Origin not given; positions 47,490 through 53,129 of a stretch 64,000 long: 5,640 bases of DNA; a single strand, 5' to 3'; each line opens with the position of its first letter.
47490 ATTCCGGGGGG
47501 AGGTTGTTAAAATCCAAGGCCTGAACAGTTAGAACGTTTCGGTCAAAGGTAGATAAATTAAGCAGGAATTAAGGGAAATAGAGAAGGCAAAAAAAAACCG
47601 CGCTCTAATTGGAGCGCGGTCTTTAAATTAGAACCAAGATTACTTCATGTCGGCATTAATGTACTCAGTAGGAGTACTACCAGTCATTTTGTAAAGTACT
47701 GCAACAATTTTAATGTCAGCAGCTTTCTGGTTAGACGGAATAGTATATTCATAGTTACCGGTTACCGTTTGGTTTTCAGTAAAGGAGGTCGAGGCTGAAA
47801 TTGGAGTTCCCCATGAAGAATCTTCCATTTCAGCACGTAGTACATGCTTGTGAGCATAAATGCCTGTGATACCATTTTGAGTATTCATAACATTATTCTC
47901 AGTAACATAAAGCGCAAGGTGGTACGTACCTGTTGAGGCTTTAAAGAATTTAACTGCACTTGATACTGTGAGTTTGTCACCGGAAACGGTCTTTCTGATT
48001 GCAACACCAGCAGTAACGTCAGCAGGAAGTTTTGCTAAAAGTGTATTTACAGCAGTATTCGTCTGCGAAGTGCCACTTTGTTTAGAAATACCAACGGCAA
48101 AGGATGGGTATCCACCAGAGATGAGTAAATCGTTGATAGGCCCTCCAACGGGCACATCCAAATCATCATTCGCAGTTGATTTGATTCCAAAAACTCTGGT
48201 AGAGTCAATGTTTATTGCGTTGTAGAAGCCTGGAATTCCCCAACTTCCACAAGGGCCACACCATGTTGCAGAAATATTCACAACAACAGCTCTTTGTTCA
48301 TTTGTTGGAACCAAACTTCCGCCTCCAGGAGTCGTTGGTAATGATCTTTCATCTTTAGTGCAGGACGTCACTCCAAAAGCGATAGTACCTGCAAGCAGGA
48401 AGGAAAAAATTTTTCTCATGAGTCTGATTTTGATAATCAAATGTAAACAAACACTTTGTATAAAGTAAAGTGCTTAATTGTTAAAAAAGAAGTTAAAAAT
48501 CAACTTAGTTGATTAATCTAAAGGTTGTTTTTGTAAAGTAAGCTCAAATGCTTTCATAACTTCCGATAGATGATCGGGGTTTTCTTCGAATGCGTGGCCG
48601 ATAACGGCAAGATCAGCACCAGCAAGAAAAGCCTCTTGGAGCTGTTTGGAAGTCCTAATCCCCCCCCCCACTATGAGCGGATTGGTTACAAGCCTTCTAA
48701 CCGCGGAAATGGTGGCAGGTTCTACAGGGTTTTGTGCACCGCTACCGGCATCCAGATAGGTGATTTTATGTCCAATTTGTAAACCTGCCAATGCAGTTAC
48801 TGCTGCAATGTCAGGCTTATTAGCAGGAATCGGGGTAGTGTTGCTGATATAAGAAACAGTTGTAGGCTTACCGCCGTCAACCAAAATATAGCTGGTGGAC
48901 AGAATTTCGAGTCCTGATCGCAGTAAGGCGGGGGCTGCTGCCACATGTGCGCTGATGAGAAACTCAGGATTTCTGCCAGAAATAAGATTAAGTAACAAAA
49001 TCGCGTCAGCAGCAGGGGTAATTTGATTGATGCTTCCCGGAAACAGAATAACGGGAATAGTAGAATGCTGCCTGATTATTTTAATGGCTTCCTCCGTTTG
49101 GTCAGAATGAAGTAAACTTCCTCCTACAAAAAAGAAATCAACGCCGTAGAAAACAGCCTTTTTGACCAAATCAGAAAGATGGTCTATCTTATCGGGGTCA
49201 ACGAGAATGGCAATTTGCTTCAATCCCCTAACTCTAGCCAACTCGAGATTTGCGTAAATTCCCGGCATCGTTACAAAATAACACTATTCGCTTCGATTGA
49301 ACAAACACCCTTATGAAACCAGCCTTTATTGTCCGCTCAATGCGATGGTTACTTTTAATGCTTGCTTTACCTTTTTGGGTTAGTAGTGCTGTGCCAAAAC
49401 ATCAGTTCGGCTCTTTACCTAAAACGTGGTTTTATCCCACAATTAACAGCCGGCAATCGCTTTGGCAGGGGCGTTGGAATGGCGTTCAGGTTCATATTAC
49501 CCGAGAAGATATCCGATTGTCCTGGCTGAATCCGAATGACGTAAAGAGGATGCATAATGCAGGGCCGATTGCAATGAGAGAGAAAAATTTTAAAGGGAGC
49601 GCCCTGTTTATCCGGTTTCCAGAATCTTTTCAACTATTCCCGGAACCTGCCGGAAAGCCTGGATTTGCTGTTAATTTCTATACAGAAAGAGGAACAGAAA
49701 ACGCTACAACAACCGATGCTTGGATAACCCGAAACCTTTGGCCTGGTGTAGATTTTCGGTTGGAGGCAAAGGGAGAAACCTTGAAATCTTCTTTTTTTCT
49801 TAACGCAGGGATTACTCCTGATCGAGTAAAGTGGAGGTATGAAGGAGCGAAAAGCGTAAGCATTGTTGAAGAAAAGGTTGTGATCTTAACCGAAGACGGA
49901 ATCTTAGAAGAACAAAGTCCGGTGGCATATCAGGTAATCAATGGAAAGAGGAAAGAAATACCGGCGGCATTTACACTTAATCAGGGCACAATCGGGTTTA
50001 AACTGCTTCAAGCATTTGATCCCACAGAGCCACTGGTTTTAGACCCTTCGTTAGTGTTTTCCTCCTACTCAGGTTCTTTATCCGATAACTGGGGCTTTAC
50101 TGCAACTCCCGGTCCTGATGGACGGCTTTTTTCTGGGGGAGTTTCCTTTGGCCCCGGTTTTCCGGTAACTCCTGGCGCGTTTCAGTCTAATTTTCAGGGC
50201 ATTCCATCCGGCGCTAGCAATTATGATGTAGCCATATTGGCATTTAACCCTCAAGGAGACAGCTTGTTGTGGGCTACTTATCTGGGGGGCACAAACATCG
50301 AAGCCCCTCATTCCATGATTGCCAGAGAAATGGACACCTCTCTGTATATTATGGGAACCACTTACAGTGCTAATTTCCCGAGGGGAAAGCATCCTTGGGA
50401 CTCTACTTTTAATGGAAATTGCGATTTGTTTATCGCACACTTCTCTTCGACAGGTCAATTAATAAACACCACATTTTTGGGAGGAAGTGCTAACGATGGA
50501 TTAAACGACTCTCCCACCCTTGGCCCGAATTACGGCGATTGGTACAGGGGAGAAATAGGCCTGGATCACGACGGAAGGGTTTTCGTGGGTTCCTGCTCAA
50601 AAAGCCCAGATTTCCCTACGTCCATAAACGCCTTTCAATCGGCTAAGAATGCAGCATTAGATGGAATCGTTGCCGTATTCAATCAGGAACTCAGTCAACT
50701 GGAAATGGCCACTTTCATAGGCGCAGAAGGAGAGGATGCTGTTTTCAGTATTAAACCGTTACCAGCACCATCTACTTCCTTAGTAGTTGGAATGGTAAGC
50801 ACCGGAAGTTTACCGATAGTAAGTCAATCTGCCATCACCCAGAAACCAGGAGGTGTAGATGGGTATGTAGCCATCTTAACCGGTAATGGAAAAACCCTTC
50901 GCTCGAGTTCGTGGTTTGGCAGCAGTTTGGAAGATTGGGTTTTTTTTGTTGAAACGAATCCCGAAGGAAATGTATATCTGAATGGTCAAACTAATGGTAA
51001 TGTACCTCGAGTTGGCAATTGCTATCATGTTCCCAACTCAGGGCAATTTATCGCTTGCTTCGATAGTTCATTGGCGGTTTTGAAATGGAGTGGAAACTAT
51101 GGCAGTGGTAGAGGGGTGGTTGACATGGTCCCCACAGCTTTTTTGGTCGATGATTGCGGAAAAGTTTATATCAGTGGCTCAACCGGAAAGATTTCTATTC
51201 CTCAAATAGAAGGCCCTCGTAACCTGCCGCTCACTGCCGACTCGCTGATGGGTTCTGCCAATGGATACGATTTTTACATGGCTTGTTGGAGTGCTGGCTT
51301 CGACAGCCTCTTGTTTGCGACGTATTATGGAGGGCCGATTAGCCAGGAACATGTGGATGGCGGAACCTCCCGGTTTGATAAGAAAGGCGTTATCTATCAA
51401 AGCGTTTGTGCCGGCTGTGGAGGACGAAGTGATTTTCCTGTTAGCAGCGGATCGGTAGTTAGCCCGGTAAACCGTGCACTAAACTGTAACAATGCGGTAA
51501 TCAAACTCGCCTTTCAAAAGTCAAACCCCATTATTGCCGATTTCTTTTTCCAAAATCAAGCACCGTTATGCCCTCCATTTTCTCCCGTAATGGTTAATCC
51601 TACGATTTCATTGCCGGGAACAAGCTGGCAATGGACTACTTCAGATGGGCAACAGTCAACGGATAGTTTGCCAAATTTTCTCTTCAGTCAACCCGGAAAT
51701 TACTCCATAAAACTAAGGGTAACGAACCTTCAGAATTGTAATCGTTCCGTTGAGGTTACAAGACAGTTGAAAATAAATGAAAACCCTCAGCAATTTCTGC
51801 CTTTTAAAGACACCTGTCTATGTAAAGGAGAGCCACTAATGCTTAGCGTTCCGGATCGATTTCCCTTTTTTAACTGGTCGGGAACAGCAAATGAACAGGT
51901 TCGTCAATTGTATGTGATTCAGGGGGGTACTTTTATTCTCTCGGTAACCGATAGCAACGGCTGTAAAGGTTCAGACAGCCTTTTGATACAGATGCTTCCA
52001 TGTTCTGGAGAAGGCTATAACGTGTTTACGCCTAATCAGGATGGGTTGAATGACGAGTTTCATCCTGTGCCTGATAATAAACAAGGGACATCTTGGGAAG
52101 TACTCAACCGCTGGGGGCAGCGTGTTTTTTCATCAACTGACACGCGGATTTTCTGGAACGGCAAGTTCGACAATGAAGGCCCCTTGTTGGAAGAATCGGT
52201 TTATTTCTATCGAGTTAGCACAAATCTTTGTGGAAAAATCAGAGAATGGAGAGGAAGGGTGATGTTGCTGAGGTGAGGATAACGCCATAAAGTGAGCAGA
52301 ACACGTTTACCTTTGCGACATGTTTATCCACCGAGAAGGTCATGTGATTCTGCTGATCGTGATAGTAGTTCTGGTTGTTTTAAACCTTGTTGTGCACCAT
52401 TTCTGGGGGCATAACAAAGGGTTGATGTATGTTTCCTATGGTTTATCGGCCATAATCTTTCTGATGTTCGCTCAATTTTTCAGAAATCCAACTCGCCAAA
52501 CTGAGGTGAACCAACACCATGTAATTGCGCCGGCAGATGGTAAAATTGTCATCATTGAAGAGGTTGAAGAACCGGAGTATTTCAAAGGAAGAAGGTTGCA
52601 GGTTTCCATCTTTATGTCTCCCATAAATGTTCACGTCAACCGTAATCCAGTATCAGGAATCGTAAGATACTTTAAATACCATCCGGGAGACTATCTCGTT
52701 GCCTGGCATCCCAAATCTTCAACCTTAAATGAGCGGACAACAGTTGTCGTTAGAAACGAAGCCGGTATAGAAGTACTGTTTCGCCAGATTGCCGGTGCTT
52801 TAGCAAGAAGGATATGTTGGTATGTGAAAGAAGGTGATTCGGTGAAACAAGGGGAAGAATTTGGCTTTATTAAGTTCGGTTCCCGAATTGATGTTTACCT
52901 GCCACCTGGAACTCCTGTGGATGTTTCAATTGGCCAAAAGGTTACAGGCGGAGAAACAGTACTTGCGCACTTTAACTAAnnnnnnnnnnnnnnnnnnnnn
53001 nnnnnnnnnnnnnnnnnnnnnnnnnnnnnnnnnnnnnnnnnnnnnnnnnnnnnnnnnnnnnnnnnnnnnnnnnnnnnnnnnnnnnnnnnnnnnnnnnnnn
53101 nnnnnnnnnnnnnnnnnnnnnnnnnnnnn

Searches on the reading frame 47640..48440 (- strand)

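Call 50: search_protein_families(library=pfam, proteins=[window:47640-48440:-], max_evalue=0.000001)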
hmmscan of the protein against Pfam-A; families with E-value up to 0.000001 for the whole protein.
window:47640-48440:- (266 aa): 1 family
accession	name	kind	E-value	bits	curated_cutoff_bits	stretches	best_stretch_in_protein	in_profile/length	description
PF11551.14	Omp28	-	3.4e-22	79.5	34.9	1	109-254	11-156/171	Outer membrane protein Omp28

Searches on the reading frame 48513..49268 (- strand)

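Call 50: search_protein_families(library=pfam, proteins=[window:48513-49268:-], max_evalue=0.000001)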
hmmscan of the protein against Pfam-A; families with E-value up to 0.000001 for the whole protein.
window:48513-49268:- (251 aa): 2 families
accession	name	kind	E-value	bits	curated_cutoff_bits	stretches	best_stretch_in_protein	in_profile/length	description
PF01884.23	PcrB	-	1.2e-34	120.3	23.9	1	21-239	10-224/226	PcrB family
PF00977.27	His_biosynth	-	1.7e-08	34.7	23.6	1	175-242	53-120/228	Histidine biosynthesis protein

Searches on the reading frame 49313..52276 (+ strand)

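Call 25: search_protein_families(library=pfam, proteins=[window:49313-52276:+], max_evalue=0.00001)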
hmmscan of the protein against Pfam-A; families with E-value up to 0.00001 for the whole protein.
window:49313-52276:+ (987 aa): 3 families
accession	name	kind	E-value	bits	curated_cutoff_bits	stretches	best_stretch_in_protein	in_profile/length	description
PF25778.1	DUF7948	-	1.5e-33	117.1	27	1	49-245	12-213/214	Domain of unknown function (DUF7948)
PF13585.12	CHU_C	-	1.6e-12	47.8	27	1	902-971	4-73/86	CHU_C Type IX secretion signal domain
PF18911.6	PKD_4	-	4.8e-07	30.2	27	1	770-814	35-78/85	PKD domain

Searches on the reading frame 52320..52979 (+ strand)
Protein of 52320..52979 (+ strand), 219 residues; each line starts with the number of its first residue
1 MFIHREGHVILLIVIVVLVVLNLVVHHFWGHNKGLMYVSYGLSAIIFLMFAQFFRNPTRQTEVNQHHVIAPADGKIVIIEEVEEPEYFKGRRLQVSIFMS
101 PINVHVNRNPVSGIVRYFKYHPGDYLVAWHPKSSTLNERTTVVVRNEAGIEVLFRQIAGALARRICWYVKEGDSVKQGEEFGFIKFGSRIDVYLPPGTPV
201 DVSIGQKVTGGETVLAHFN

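Call 25: search_protein_families(library=pfam, proteins=[window:52320-52979:+], max_evalue=0.00001)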
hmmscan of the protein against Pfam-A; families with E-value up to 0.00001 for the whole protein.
window:52320-52979:+ (219 aa): 1 family
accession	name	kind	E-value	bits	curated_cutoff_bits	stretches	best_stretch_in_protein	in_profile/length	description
PF02666.20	PS_Dcarbxylase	-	5.7e-45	153.9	22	1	48-215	3-197/198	Phosphatidylserine decarboxylase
